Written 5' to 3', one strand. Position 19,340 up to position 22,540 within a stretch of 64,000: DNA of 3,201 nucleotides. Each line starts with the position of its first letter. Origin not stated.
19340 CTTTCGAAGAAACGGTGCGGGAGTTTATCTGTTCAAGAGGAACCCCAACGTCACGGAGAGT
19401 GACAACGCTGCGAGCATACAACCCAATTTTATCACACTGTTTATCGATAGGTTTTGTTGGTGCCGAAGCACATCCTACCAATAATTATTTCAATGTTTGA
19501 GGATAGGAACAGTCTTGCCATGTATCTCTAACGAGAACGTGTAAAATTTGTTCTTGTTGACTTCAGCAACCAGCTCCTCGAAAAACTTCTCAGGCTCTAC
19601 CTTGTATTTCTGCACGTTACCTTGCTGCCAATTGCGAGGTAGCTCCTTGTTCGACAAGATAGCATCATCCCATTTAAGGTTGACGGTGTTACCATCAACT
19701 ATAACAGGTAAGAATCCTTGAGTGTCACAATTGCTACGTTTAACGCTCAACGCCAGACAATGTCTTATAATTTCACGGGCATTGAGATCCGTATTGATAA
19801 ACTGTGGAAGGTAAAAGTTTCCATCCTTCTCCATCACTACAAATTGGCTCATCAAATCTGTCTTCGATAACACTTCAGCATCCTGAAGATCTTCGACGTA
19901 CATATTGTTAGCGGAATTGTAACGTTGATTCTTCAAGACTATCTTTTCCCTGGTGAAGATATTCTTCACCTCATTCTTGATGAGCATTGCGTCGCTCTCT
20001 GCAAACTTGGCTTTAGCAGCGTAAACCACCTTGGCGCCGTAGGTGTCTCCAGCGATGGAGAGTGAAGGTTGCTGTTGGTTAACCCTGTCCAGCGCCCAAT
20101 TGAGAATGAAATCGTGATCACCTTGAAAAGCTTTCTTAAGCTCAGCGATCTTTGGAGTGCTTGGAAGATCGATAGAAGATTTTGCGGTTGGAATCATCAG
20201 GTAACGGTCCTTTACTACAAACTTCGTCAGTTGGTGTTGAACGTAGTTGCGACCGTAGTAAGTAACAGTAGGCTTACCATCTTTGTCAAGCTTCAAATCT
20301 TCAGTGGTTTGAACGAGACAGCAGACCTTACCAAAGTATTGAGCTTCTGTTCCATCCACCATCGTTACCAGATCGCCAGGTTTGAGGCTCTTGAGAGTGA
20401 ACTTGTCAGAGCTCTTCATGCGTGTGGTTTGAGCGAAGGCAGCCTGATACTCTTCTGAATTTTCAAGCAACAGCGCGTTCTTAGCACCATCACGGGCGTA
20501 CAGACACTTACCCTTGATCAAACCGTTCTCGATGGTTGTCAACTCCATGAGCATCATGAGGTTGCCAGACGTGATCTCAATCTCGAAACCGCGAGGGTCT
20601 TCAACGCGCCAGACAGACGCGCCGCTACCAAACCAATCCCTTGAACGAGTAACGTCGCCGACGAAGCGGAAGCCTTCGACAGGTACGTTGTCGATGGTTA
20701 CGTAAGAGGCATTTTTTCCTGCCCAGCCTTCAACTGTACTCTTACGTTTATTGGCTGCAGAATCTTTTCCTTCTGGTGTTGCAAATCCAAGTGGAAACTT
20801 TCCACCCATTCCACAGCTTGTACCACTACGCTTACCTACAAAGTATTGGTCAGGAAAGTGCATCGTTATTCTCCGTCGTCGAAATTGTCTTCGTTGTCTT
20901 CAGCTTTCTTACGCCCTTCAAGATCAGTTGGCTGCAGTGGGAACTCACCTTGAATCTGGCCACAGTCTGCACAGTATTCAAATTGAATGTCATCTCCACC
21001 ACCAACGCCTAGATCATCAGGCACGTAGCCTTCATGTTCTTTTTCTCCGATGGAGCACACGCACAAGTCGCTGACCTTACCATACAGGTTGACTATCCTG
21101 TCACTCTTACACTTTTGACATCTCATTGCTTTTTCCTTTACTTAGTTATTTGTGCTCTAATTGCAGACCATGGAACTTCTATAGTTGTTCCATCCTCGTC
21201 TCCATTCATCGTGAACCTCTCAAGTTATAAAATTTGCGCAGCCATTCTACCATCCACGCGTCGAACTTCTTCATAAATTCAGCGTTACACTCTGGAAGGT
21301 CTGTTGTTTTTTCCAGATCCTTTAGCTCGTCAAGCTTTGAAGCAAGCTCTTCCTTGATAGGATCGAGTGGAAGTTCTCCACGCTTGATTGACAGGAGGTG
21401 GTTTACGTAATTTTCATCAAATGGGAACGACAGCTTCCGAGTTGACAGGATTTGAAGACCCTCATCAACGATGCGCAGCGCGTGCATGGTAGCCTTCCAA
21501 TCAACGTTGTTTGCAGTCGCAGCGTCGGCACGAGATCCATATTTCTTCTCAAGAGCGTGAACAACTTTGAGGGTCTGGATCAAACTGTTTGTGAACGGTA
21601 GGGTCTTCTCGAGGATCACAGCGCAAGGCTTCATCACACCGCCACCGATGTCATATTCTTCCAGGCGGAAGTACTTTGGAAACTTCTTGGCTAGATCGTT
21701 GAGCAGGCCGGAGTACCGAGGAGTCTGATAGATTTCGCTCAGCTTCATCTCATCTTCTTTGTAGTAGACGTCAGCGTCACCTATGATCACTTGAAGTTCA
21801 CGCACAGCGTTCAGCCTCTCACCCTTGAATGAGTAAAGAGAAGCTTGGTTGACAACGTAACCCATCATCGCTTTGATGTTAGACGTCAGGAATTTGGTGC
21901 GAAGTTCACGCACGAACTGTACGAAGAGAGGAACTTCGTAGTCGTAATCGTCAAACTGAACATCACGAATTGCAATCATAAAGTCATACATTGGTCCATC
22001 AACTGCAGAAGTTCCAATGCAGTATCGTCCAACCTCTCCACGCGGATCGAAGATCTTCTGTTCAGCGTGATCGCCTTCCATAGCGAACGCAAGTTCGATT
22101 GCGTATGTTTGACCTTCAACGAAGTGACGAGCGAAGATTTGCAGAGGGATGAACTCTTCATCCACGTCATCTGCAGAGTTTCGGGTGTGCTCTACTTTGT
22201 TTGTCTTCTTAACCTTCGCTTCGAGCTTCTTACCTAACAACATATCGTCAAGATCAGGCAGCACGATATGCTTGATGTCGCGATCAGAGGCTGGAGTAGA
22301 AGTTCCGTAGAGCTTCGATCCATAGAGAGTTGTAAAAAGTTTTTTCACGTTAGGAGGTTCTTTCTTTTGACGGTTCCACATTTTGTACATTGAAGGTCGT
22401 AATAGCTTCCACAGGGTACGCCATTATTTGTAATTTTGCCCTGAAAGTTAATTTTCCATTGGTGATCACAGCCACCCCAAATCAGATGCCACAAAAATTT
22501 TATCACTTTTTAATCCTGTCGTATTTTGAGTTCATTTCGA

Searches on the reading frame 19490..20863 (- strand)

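Call 14: search_protein_families(library=phrogs, proteins=[window:19490-20863:-], max_evalue=0.00001)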
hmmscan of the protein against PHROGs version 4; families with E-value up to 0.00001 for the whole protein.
window:19490-20863:- (457 aa): 4 families
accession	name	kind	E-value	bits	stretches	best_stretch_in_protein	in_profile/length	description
phrog_6266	-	unknown function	2.3e-30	107.1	1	33-183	39-188/328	-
phrog_2475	-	unknown function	1e-23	85.4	1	39-185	37-184/383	-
phrog_30990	-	unknown function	2.2e-21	77.4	1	5-180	9-196/282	-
phrog_14061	-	unknown function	4.3e-15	56.8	1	36-192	33-181/402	-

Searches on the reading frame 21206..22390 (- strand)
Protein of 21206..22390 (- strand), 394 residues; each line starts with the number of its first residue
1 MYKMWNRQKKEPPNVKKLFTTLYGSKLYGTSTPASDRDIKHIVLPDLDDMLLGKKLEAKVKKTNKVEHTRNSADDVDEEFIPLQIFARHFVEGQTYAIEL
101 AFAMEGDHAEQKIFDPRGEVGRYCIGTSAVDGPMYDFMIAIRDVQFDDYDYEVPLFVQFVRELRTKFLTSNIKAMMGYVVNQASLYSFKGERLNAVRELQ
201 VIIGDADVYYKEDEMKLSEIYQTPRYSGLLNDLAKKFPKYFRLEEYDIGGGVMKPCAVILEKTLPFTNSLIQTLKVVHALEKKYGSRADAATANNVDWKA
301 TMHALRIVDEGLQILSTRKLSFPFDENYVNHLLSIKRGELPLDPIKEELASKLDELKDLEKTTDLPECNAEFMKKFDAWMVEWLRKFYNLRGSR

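Call 14: search_protein_families(library=phrogs, proteins=[window:21206-22390:-], max_evalue=0.00001)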
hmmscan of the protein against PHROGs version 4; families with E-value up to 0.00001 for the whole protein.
window:21206-22390:- (394 aa): 1 family
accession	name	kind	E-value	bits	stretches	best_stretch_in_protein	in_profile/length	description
phrog_388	-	DNA, RNA and nucleotide metabolism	1.1e-58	200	2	152-386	124-332/351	nucleotidyltransferase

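Call 60: search_protein_families(library=pfam, proteins=[window:21206-22390:-], max_evalue=0.001)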
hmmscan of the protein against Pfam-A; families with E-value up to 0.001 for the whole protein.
window:21206-22390:- (394 aa): 1 family
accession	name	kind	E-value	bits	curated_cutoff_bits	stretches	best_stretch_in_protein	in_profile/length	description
PF10127.15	RlaP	-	6.4e-05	23.2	23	0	14-50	17-53/249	RNA repair pathway DNA polymerase beta family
